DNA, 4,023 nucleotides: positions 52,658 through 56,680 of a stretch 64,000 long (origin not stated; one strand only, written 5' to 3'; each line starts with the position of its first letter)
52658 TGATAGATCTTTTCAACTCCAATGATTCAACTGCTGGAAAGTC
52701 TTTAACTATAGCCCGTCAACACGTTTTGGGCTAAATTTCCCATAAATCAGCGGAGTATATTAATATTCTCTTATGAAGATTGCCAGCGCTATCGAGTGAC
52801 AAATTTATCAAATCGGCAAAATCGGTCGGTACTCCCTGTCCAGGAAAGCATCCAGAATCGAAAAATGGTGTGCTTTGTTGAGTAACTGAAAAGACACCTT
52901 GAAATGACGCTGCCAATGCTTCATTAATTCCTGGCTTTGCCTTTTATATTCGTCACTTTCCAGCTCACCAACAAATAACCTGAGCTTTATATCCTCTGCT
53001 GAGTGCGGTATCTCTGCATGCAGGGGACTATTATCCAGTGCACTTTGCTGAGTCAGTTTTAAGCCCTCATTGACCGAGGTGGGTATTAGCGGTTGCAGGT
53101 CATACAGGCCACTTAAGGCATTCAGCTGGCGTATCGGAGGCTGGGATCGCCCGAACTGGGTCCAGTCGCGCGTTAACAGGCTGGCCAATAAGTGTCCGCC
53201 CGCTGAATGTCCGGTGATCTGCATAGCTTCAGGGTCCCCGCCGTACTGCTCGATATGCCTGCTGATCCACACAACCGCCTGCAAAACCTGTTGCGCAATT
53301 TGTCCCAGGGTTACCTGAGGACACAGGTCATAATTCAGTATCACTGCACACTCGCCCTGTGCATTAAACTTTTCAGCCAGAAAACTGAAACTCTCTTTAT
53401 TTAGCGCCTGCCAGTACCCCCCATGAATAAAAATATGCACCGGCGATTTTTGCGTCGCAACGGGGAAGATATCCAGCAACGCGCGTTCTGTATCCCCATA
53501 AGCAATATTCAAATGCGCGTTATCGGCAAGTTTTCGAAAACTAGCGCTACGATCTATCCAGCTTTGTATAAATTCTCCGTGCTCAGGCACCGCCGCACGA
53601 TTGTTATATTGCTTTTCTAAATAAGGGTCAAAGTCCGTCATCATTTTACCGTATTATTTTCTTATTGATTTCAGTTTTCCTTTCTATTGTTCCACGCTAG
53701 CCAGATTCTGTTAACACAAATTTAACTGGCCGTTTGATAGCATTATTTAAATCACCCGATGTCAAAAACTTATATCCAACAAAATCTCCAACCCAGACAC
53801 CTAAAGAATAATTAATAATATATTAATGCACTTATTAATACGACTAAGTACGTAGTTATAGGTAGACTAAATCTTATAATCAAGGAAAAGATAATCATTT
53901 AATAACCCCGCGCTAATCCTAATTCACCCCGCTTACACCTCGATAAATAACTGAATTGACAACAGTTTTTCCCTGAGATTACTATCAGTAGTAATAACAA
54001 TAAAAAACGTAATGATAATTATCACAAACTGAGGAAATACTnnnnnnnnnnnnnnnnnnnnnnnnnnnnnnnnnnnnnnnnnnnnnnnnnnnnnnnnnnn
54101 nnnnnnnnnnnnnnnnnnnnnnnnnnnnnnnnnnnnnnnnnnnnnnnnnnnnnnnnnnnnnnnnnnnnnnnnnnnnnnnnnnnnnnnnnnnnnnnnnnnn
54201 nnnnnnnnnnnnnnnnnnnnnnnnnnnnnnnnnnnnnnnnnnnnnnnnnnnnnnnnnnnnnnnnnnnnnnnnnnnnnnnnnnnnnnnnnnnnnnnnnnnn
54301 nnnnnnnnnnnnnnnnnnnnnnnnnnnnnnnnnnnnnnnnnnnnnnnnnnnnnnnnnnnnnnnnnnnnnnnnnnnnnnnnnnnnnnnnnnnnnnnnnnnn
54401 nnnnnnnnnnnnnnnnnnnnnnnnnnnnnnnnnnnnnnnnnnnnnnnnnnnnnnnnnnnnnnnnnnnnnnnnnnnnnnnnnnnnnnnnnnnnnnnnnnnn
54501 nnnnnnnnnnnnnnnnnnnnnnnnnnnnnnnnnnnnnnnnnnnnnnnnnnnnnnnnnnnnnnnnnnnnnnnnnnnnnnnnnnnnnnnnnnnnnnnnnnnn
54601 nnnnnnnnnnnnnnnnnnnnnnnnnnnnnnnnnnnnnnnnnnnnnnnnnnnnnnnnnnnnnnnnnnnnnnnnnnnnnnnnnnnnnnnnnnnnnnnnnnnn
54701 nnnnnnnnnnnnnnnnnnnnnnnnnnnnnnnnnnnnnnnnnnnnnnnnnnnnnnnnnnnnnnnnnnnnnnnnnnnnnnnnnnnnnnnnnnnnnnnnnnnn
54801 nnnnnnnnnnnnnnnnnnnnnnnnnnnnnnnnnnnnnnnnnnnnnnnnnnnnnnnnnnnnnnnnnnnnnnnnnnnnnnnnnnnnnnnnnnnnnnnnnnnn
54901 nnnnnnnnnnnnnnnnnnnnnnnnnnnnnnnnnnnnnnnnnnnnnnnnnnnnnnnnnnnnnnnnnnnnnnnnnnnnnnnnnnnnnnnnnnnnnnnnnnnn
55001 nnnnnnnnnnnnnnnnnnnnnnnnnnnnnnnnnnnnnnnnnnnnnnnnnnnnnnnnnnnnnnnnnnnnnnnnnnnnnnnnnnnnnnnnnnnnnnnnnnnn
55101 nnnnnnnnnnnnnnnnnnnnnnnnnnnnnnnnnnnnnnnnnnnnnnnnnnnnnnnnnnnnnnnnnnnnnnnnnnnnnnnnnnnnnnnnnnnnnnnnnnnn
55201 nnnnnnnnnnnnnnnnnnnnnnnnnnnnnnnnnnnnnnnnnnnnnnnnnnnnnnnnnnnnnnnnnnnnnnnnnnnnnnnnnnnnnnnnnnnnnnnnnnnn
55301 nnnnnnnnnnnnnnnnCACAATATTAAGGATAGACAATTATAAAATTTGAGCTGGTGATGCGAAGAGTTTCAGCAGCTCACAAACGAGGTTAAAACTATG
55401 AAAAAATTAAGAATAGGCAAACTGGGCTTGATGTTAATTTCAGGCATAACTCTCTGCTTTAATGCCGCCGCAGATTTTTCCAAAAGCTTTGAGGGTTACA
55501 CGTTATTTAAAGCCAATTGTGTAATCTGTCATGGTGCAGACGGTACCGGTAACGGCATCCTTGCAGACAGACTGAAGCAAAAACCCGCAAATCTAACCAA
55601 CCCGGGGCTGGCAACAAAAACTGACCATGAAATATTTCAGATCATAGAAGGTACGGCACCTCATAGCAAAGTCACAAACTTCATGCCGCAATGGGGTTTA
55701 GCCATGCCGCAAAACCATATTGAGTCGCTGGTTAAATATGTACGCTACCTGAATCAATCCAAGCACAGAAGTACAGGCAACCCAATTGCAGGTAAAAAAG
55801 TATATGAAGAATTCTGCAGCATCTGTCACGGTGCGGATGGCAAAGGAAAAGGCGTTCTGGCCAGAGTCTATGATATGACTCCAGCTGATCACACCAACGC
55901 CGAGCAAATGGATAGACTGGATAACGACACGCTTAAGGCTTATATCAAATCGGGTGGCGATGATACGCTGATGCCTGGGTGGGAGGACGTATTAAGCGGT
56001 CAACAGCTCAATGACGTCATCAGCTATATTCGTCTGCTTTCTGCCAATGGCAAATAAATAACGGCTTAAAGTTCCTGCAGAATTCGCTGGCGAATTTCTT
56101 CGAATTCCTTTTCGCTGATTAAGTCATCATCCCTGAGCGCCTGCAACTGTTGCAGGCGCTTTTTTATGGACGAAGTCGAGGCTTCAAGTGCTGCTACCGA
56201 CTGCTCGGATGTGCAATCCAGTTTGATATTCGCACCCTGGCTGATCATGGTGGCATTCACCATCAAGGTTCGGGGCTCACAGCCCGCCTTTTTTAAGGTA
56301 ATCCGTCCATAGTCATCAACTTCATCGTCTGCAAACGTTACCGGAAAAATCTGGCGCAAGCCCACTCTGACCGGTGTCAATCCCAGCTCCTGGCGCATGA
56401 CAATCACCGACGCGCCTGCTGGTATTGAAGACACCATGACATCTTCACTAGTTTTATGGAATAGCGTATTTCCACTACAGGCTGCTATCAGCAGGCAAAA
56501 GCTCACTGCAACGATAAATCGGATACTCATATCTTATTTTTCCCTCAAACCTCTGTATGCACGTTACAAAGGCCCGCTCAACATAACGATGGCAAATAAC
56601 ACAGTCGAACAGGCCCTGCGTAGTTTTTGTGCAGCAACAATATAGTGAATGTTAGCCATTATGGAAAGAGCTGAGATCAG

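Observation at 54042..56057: Compact Cyc2-like cytochrome-porin plus dihaem cytochrome c module (candidate extracellular Fe(II)/electron-exchange conduit)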

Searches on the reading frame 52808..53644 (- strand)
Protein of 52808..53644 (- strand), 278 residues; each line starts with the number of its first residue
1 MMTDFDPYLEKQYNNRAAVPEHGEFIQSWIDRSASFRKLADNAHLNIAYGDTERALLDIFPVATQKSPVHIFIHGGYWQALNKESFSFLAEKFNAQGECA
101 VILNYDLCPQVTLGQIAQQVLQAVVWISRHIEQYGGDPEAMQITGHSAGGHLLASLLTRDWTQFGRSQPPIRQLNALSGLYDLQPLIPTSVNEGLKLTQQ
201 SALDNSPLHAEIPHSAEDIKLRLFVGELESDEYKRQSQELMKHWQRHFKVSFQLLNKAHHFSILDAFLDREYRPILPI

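Call 3: search_protein_families(library=pfam, proteins=[window:52808-53644:-], max_evalue=0.1)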
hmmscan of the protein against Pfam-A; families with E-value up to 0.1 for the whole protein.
window:52808-53644:- (278 aa): 6 families
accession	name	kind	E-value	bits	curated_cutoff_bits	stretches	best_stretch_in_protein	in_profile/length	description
PF20434.5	BD-FAE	-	7.4e-15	55.5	26.8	1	62-156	8-105/215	BD-FAE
PF07859.19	Abhydrolase_3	-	5.6e-12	46.3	25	1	71-183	2-112/210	alpha/beta hydrolase fold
PF00135.34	COesterase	-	3.9e-10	39.7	27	1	121-163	165-207/515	Carboxylesterase family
PF10340.15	Say1_Mug180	-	0.013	14.8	21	1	66-159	121-215/374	Steryl acetyl hydrolase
PF00326.27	Peptidase_S9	-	0.049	13.6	22.6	1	126-160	51-85/213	Prolyl oligopeptidase family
PF01764.32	Lipase_3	-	0.053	13.9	22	1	100-162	43-85/140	Lipase (class 3)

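Call 4: search_protein_families(library=ncbifam, proteins=[window:52808-53644:-], max_evalue=0.1)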
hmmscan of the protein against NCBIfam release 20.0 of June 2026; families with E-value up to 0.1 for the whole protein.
window:52808-53644:- (278 aa): 9 families
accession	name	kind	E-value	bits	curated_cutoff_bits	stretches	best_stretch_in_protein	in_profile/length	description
NF058665.1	HaHSL_fam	equivalog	6.3e-56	189.6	320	1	10-270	3-251/260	hormone-sensitive lipase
NF052354.1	EstLipQMycob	equivalog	6.7e-15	54.6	700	1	24-157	118-258/418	esterase LipQ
NF058653.1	LipP1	equivalog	2e-13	49.8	350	1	61-155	65-160/300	LipP1 family hormone-sensitive lipase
NF033149.0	CHL_hydrolase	equivalog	3.1e-09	36.2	500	1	57-159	65-168/310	chloramphenicol hydrolase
NF007547.0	PRK10162.1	equivalog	5.3e-08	32.2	389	1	44-157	64-176/321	acetyl esterase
NF052620.1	AryltfaseLP1002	equivalog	7e-07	28.9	300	1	64-155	29-122/265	lp_1002 family arylesterase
NF058651.1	GESAG_HSLs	subfamily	7.2e-05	22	430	1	58-169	58-165/296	GESAG motif subfamily hormone-sensitive lipase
NF041902.1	pecacetest_PaeX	equivalog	0.00011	21.3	550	1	75-164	83-176/318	pectin acetylesterase PaeX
NF042968.1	AcxylEst_AxeA1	equivalog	0.0002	19.9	700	1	73-159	55-140/459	acetylxylan esterase AxeA1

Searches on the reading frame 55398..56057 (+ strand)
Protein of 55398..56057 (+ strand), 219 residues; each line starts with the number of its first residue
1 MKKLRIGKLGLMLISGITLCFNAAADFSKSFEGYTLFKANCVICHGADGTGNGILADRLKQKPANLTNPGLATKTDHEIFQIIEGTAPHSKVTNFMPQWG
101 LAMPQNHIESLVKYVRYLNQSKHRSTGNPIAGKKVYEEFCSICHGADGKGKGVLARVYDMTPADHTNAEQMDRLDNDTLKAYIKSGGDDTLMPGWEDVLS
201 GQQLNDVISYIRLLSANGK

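Call 3: search_protein_families(library=pfam, proteins=[window:55398-56057:+], max_evalue=0.1)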
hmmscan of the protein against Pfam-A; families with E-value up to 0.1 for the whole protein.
window:55398-56057:+ (219 aa): 5 families
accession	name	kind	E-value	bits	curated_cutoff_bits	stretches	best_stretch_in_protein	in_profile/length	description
PF13442.11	Cytochrome_CBB3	-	8.5e-22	77.7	27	2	131-211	5-68/68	Cytochrome C oxidase, cbb3-type, subunit III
PF00034.26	Cytochrom_C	-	2.1e-18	67.9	21.3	2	131-213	3-88/90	Cytochrome c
PF14495.11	Cytochrom_C550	-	0.034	14.3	27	0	130-145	27-42/136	Cytochrome c-550 domain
PF22113.1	Mtrc-MtrF_II-IV_dom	-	0.074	13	30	0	32-75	75-112/176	Outer membrane cytochrome MtrC/MtrF-like, domains II/IV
PF02167.20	Cytochrom_C1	-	0.082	13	22.8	0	132-146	18-32/219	Cytochrome C1 family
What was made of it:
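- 55398..56057 (+): ORF B: secreted dihaem class-I cytochrome c (two tandem domains, CVICH and CSICH, each with an MP.W Met-ligand motif). Pfam Cytochrome_CBB3 and Cytochrom_C, two stretches each (call 3).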

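Call 4: search_protein_families(library=ncbifam, proteins=[window:55398-56057:+], max_evalue=0.1)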
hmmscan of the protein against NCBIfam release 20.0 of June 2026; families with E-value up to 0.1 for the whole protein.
window:55398-56057:+ (219 aa): 17 families
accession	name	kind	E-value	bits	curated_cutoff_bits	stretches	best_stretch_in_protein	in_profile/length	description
TIGR00782.1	ccoP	equivalog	4.4e-19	68.9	179.95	2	32-215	109-282/285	cytochrome-c oxidase, cbb3-type subunit III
NF011054.0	PRK14486.1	equivalog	1.2e-13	51.2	447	2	131-213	217-289/294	putative bifunctional cbb3-type cytochrome c oxidase subunit II/cytochrome c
NF045930.1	Cytc6PetJCyano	equivalog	1.7e-11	44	135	2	11-115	9-102/110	cytochrome c6 PetJ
NF050122.1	bc1_QcrC_actin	exception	5.7e-10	38.9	200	1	29-215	40-212/253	cytochrome bc1 complex diheme cytochrome c subunit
NF033864.1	cytochrome579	equivalog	3e-08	33.6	280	2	39-88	60-110/179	cytochrome 579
TIGR04494.1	c550_PedF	equivalog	3.6e-08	33.4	122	2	132-212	54-128/133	cytochrome c-550 PedF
TIGR03874.1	4cys_cytochr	equivalog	3.9e-07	29.9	161.75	1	30-62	33-64/143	c-type cytochrome, methanol metabolism-related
NF045774.1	cytochro_C551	exception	9e-06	25.6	118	0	124-151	34-61/110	cytochrome c551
TIGR02603.1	CxxCH_TIGR02603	domain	1e-05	25.5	68.15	0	128-152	2-26/134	putative heme-binding domain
TIGR04485.1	thiosulf_SoxX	equivalog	5.2e-05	23.9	61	0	38-115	2-75/78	sulfur oxidation c-type cytochrome SoxX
NF045773.1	cytochro_C550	exception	0.0001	22.2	125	0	30-52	49-71/118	cytochrome c550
TIGR03872.1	cytochrome_MoxG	equivalog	0.00018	21.6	147.8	0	131-159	46-76/133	cytochrome c(L), periplasmic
NF052246.1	SorB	equivalog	0.0016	18.4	93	0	26-48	14-35/80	SorB family sulfite dehydrogenase c-type cytochrome subunit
NF040606.1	CytoC_perox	subfamily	0.0028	16.9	150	0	25-49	293-317/524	di-heme-cytochrome C peroxidase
TIGR03045.1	PS_II_C550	equivalog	0.025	14.2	177.75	0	131-145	53-67/159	photosystem II cytochrome c-550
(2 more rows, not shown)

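Call 7: search_solved_structures(query=window:55398-56054:+, max_evalue=0.01, show_alignments=2)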
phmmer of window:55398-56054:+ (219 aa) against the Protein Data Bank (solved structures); distinct sequences matched with E-value up to 0.01: 15.
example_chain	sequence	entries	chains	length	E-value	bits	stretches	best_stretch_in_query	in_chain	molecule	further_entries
6h5l_B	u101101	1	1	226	3.1e-09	40.1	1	31-156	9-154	Conserved hypothetical cytochrome protein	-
3mk7_C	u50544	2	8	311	6.3e-09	39.1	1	95-156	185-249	Cytochrome c oxidase, cbb3-type, subunit P | Cbb3-type cytochrome c oxidase subunit CcoP1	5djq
8snh_G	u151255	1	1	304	4.6e-08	36.3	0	131-213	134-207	Cbb3-type cytochrome c oxidase subunit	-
8smr_G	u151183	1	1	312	1.5e-06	31.3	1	33-155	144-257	Cbb3-type cytochrome c oxidase subunit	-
7o38_A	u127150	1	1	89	2.9e-06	30.4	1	29-121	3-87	Cytochrome c-552 Ks_3357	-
6xkx_p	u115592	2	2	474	3.8e-05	26.7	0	33-196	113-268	Cbb3-type cytochrome c oxidase subunit CcoP,Cytochrome c-type cyt cy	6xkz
6f0k_E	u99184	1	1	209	5.4e-05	26.2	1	131-175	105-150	Quinol:cytochrome c oxidoreductase monoheme cytochrome subunit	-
9g83_v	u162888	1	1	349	0.00035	23.6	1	32-215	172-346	Cbb3-type cytochrome c oxidase subunit CcoP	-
8yts_A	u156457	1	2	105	0.00047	23.1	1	2-91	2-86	Cytochrome C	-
6xkw_p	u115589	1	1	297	0.00095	22.2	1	33-196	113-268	Cbb3-type cytochrome c oxidase subunit CcoP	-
5xdh_A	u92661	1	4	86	0.0011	21.9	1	133-178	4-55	Putative cytochrome c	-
5lo9_A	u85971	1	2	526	0.0019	21.2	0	131-153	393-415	Cytochrome C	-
6btm_E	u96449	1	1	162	0.0044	20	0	30-155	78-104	Alternative Complex III subunit E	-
6lod_E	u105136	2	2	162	0.0075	19.2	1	132-212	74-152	Cytochrome c domain-containing protein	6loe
1kib_A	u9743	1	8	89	0.0093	18.9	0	128-211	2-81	cytochrome c6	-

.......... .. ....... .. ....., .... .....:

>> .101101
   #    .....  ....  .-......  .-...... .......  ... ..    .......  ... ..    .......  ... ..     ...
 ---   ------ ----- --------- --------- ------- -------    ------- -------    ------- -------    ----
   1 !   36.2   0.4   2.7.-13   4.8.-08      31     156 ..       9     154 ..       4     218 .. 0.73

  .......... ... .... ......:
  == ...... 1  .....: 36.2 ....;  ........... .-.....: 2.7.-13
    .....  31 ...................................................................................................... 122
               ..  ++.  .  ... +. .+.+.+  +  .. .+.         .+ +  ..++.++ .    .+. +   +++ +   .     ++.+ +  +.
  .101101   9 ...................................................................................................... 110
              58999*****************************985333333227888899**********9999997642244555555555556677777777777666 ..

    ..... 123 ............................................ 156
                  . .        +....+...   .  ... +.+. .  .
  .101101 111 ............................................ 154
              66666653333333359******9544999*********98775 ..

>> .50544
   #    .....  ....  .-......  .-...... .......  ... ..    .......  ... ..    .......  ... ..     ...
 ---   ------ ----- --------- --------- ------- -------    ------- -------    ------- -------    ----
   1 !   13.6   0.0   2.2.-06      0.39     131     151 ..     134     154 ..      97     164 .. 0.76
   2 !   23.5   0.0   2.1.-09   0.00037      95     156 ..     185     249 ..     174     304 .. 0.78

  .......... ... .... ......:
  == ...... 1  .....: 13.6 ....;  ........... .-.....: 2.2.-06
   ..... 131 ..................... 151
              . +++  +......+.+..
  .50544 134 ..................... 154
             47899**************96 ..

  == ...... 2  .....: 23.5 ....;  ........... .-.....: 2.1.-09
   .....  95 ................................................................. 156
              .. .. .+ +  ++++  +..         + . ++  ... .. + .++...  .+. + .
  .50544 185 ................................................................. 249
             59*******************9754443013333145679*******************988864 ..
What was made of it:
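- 55398..56057 (+): Best solved-structure matches are 6h5l_B (annotated conserved hypothetical cytochrome protein, E 3e-9) and cbb3 CcoP (3mk7_C, E 6e-9) (call 7).
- On Cyc1 / cytochrome c4 of iron oxidisers (ORF B): ORF B is a dihaem class-I cytochrome of the PF13442 type, and its closest solved relatives include cbb3 CcoP (calls 3, 7).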

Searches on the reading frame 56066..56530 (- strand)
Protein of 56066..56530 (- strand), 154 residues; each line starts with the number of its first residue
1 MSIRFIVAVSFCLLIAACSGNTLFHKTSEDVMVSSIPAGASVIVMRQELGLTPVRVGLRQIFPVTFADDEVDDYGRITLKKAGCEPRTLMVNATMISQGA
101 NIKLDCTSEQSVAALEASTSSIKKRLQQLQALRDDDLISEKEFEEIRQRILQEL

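Call 3: search_protein_families(library=pfam, proteins=[window:56066-56530:-], max_evalue=0.1)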
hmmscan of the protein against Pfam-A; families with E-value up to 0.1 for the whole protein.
window:56066-56530:- (154 aa): 5 families
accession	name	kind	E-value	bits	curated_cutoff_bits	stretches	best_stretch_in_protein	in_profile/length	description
PF05120.17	GvpG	-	0.00017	22.1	30.6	1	119-154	30-65/67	Gas vesicle protein G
PF09851.14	SHOCT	-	0.00047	20.2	27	1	125-151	2-28/28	Short C-terminal domain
PF08308.17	PEGA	-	0.0036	17.6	20.8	1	30-56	3-29/71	PEGA domain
PF03172.18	HSR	-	0.05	14.2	24.9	1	120-148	18-46/99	HSR domain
PF20612.3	SHOCT_2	-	0.081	13.6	24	0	127-152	17-42/53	SHOCT domain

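Call 4: search_protein_families(library=ncbifam, proteins=[window:56066-56530:-], max_evalue=0.1)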
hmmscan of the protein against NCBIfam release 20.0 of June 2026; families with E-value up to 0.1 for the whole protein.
window:56066-56530:- (154 aa): 0 families

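Call 60: find_homologous_proteins(query=window:56069-56530:-, max_evalue=0.001)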
Query window:56069-56530:- (154 aa): 11 proteins with E <= 0.001 among 64 candidates.
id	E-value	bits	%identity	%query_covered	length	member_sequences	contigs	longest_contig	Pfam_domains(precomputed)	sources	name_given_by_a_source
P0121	1.0e-90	319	99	100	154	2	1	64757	-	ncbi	-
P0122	1.1e-72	260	81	100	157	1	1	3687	-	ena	-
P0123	1.4e-48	182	60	100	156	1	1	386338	PF09851.15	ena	-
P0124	2.3e-47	178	58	100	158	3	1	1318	PF09851.15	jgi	jgi:hypothetical protein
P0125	3.3e-47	178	58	100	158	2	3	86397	PF09851.15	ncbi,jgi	jgi:hypothetical protein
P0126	2.8e-46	175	54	100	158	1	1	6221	-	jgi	jgi:hypothetical protein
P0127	2.3e-45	172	55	100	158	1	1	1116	PF09851.15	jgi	jgi:hypothetical protein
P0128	1.2e-44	170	55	100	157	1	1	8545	PF09851.15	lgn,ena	-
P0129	1.3e-39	153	48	100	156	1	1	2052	PF08308.18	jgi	jgi:hypothetical protein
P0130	3.4e-24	103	37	100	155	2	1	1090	-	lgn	-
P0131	2.8e-23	100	36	100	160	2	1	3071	-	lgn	-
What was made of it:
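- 56066..56530 (-): ORF C: conserved convergent lipoprotein (lipobox LIAAC at Cys18; PEGA-like beta-domain aa 30-105; linker; SHOCT-like helical hairpin aa 122-152). Pfam hits below cut-off for the window protein (call 3), but precomputed PF09851 and PF08308 hits on homologues (call 60).
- On PEGA domain / SHOCT domain proteins (ORF C): Homologues carry precomputed PF09851 or PF08308 hits (call 60).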

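Call 63: find_encoding_contigs(protein=P0121, flank=10000, max_places=3)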
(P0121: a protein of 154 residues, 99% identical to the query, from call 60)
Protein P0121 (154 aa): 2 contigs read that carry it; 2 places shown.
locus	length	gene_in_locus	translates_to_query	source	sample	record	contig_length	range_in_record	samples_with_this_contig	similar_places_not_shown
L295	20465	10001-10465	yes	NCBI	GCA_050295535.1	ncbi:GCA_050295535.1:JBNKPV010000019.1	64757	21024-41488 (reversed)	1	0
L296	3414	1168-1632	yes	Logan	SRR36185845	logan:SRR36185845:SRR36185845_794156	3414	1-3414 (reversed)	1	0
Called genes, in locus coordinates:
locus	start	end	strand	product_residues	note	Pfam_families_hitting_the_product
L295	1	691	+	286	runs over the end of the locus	PF01063:Aminotran_4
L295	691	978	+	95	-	PF04359:DUF493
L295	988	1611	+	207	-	PF21948:LplA-B_cat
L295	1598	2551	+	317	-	PF16881:LIAS_N, PF04055:Radical_SAM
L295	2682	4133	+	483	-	PF03600:CitMHS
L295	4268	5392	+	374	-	PF00266:Aminotran_5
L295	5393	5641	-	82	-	PF07073:ROF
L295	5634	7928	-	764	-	PF09084:NMT1, PF00497:SBP_bac_3, PF00990:GGDEF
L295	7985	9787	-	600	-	PF00664:ABC_membrane, PF00005:ABC_tran, PF02463:SMC_N (faint)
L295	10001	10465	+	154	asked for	-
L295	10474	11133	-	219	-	PF00034:Cytochrom_C (weak), PF13442:Cytochrome_CBB3, PF00034:Cytochrom_C, PF13442:Cytochrome_CBB3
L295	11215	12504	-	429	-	-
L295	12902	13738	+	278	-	PF20434:BD-FAE, PF07859:Abhydrolase_3, PF00135:COesterase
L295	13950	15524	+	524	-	PF05222:AlaDh_PNT_N, PF01262:AlaDh_PNT_C, PF12769:PNTB_4TM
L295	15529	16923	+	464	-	PF02233:PNTB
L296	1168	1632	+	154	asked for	-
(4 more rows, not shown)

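Call 68: predict_structure(alignment_id=A4)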
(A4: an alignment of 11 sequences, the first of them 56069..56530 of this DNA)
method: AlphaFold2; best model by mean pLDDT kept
length: 154 residues; sequences in the alignment: 11
mean_pLDDT: 76.7   pTM: 0.50
mean pLDDT of the five models: 76.7, 74.7, 73.7, 71.1, 70.1
residues with pLDDT >= 90: 53; 70-90: 58; 50-70: 20; < 50: 23
segments of 3 or more residues with pLDDT < 50: 1-5, 8-10, 23-25, 109-117
pLDDT, mean of each block of 10 residues (from residue 1): 47 51 60 92 93 93 89 93 92 88 77 44 77 78 80 68
secondary structure, 60 per line:
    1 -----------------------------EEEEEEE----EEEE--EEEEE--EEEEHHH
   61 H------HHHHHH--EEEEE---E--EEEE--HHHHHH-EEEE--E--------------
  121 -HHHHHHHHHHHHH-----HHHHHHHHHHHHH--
elements in order: E30-36 E41-44 E47-51 E54-57 H58-61 H68-73 E76-80 E87-90 H93-98 E100-103 H122-134 H140-152
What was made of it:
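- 56066..56530 (-): AF2 model (call 68).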

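Call 73: fold_search(model_id=the predicted structure, library=pdb)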
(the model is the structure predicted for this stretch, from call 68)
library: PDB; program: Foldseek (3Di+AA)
matches with E <= 10: 174; with E <= 0.001: 0
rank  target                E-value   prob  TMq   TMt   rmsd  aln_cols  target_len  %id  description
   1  8a5y_C                3.1e-02  0.54  0.25  0.04  12.6       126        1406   17  S. cerevisiae apo unphosphorylated APC/C. (released 2022-08-31)
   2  6ytc_MODEL_1_A        3.5e-02  0.60  0.25  0.37  10.9       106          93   16  Solution NMR structure of the isolated NTE domain of BT1762-63 levan transporter (released 2020-07-08)
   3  2nsm                  5.9e-02  0.63  0.26  0.12   5.2        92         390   15  Crystal structure of the human carboxypeptidase N (Kininase I) catalytic domain (released 2007-04-24)
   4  9hfj                  6.2e-02  0.92  0.30  0.52   4.3        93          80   14  Crystal structure of the NTE domain of SusCdex (BT3090) dextran transporter (released 2025-11-26)
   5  8a3t_C                7.1e-02  0.33  0.24  0.04  12.4       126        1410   16  S. cerevisiae APC/C-Cdh1 complex (released 2022-08-31)
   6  9n2d_E                2.4e-01  0.54  0.32  0.33   9.8       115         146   10  Cryo-EM structure of an extended F. johnsoniae BAM complex, composite map (released 2025-07-09)
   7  8fia_A                2.6e-01  0.51  0.28  0.03   6.2        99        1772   11  The structure of fly Teneurin self assembly (released 2023-05-03)
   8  3g3l                  2.7e-01  0.54  0.29  0.16   6.3        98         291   11  Crystal structure of putative membrane-associated protein of unknown function (YP_211325.1) from Bacteroides fragilis NC (released 2009-02-24)
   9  5aq0_B                2.9e-01  0.33  0.26  0.41   5.4        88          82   12  The structure of the Transthyretin-like domain of the first catalytic domain of the HUMAN Carboxypeptidase D (released 2016-09-28)
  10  6q6h_A                2.9e-01  0.21  0.25  0.04  10.3       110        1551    6  Cryo-EM structure of the APC/C-Cdc20-Cdk2-cyclinA2-Cks2 complex, the D2 box class (released 2019-09-11)
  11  9gaw_A                3.1e-01  0.15  0.24  0.04   9.0       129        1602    8  High-resolution structure of the Anaphase-promoting complex/cyclosome (APC/C) bound to co-activator Cdh1 (released 2024-08-14)
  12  8pkp_A                3.1e-01  0.14  0.23  0.04  10.5       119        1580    8  Cryo-EM structure of the apo Anaphase-promoting complex/cyclosome (APC/C) at 3.2 Angstrom resolution (released 2023-07-19)
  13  9bog_D                3.1e-01  0.11  0.19  0.05   7.6        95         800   12  Structural basis for adhesin secretion by the outer-membrane usher in type 1 pili (released 2024-10-09)
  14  1qmu_A                4.0e-01  0.25  0.26  0.12   5.7        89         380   15  Duck carboxypeptidase D domain II (released 2000-10-13)
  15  8tar_A                4.3e-01  0.20  0.27  0.04   8.2       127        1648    9  APC/C-CDH1-UBE2C-Ubiquitin-CyclinB-NTD (released 2023-09-27)
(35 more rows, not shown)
